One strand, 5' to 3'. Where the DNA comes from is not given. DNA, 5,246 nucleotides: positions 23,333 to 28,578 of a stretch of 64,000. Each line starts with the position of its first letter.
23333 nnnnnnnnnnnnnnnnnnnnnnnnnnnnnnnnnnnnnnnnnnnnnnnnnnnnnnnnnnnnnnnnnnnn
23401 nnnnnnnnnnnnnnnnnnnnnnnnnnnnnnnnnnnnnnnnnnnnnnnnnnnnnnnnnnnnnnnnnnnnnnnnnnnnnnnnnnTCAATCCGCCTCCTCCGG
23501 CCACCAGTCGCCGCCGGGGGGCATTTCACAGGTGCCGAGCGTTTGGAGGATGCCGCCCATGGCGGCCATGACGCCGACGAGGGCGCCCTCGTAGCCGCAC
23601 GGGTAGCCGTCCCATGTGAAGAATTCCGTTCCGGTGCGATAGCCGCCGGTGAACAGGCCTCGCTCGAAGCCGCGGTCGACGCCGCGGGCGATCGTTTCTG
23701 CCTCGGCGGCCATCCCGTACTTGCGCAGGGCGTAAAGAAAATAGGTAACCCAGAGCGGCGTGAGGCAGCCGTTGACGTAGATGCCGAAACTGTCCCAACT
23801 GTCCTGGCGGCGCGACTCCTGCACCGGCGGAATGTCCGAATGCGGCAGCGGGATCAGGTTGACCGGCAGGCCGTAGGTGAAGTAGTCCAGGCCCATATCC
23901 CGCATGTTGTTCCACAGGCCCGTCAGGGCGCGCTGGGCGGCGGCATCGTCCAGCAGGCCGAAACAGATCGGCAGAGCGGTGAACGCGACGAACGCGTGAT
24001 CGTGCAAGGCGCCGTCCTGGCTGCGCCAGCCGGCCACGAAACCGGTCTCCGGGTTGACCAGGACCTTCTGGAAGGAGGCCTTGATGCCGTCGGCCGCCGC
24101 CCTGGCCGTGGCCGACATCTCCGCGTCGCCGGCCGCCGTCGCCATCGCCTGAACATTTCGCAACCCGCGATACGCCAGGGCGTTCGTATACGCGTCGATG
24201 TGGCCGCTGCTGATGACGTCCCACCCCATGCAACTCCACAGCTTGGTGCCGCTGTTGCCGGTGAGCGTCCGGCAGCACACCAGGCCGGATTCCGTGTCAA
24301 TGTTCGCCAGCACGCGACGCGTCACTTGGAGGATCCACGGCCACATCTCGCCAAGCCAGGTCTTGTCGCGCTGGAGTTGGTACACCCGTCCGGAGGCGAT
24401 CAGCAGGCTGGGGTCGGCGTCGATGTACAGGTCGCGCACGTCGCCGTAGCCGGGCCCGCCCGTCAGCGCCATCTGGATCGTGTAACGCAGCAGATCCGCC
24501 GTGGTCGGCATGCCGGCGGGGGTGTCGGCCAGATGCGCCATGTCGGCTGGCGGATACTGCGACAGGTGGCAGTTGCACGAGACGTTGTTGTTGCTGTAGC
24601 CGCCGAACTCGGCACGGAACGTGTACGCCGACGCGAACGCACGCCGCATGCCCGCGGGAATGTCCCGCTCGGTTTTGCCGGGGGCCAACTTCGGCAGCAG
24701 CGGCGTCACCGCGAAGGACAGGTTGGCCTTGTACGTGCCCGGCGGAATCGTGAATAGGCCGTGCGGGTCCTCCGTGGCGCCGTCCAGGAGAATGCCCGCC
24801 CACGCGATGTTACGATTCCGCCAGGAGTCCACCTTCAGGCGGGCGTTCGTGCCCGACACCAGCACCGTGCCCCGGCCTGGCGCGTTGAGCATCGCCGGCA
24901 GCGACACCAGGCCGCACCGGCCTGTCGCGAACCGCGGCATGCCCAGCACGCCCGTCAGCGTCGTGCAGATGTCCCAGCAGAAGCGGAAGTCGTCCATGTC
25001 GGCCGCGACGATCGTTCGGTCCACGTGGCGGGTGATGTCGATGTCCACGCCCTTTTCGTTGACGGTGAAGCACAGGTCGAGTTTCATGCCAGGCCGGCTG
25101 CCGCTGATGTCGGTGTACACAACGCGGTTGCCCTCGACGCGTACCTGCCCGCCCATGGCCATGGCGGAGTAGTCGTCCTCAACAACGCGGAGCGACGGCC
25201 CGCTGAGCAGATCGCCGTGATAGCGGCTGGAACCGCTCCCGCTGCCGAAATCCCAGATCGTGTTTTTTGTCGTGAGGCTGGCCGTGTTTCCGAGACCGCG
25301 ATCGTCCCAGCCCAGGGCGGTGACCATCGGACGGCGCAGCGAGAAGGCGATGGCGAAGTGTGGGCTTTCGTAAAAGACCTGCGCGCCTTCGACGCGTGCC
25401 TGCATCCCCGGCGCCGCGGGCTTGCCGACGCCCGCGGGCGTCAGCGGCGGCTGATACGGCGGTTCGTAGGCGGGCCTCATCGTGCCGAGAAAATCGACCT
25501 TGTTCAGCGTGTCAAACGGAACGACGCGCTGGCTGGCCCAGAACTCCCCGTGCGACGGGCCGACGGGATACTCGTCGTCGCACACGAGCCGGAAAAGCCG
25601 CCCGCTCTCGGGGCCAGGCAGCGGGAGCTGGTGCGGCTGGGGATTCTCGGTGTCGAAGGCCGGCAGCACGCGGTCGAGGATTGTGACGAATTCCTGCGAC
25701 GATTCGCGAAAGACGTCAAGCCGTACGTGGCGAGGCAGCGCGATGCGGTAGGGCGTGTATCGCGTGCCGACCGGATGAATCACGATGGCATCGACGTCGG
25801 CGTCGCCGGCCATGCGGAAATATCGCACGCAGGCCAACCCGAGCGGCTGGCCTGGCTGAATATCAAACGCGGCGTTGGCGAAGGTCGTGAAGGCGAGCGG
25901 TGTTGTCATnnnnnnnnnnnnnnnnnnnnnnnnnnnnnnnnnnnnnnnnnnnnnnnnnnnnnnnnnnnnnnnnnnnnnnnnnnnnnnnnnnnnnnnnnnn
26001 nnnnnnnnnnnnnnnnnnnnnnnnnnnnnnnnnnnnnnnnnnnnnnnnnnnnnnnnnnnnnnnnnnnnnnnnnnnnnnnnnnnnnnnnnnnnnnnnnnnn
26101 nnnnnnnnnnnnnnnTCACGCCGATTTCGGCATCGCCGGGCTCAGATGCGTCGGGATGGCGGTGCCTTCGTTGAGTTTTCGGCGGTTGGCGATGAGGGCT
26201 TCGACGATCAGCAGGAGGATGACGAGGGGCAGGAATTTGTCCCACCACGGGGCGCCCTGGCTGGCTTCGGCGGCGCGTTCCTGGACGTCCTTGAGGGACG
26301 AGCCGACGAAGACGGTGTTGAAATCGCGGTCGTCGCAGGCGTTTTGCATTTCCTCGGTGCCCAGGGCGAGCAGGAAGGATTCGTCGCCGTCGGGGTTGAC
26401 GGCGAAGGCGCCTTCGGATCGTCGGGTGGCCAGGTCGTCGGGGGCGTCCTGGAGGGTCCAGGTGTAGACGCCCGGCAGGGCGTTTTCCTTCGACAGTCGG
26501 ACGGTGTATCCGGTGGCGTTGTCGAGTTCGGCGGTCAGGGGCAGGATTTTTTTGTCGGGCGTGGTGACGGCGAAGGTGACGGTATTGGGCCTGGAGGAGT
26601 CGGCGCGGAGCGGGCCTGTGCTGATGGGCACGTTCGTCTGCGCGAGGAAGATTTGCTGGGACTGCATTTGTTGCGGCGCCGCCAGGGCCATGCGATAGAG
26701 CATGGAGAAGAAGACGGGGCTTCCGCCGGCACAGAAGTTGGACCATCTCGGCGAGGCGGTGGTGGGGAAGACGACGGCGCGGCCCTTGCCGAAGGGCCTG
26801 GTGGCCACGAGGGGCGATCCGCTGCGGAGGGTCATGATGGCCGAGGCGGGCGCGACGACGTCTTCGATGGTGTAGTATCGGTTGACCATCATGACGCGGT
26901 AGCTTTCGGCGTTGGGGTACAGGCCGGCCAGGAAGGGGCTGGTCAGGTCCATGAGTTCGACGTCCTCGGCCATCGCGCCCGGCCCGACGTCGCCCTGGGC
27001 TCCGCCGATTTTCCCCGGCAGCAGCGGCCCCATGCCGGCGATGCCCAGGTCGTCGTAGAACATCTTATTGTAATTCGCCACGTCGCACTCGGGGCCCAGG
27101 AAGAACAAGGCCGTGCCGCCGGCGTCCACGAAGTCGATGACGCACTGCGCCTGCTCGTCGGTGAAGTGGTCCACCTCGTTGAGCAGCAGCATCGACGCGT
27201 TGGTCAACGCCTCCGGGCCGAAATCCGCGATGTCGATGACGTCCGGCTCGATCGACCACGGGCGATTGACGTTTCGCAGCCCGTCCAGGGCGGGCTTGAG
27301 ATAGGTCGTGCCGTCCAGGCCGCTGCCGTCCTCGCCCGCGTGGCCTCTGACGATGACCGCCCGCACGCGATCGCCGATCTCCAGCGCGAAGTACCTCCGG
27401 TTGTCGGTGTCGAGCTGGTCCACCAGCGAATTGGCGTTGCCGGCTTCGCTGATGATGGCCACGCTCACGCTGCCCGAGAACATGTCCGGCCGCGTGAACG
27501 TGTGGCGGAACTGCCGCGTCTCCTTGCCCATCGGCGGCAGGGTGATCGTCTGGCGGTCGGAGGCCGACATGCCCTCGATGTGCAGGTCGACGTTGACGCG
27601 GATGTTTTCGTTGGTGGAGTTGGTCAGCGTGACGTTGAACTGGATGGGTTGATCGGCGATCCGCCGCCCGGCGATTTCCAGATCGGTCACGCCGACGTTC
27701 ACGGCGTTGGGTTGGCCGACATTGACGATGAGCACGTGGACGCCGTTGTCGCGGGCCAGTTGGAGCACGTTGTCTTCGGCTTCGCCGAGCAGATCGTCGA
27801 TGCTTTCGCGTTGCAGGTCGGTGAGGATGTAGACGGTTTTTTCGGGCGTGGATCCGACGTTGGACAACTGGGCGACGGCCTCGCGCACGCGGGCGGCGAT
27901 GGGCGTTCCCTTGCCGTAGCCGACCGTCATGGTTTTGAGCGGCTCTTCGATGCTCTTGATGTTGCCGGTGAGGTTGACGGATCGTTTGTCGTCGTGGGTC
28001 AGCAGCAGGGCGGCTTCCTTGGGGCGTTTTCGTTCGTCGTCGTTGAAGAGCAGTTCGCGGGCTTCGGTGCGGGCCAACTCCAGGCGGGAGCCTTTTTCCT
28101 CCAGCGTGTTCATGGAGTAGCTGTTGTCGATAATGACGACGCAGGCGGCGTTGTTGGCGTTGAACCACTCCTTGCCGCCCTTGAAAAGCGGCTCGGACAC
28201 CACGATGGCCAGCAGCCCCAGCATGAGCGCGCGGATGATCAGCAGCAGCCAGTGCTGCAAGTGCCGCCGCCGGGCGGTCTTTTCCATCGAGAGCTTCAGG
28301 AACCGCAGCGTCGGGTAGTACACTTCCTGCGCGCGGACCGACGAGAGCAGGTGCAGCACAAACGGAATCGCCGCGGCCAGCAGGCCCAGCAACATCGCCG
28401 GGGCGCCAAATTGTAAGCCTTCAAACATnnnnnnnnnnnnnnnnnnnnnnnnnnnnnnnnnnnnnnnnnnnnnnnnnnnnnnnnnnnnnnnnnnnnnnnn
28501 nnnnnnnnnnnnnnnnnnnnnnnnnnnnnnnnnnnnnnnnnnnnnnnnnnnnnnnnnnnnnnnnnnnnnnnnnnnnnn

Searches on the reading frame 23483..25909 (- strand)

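Call 11: search_protein_families(library=pfam, proteins=[window:23483-25909:-], max_evalue=0.001)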
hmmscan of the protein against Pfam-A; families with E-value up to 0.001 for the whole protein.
window:23483-25909:- (808 aa): 2 families
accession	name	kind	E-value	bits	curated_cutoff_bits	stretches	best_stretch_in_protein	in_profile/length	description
PF22422.2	MGH1-like_GH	-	2.2e-07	31.2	27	1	503-667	71-266/356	Mannosylglycerate hydrolase MGH1-like glycoside hydrolase domain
PF17389.8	Bac_rhamnosid6H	-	9.2e-05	22.3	24.5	1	503-670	104-255/339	Bacterial alpha-L-rhamnosidase 6 hairpin glycosidase domain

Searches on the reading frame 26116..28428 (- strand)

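Call 11: search_protein_families(library=pfam, proteins=[window:26116-28428:-], max_evalue=0.001)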
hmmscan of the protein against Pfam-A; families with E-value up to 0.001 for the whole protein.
window:26116-28428:- (770 aa): 2 families
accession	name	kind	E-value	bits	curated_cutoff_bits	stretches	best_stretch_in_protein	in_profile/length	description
PF07584.16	BatA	-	8.9e-14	52.1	25.9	1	5-80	2-77/77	Aerotolerance regulator N-terminal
PF13519.12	VWA_2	-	0.00067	20.7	27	0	97-204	2-105/107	von Willebrand factor type A domain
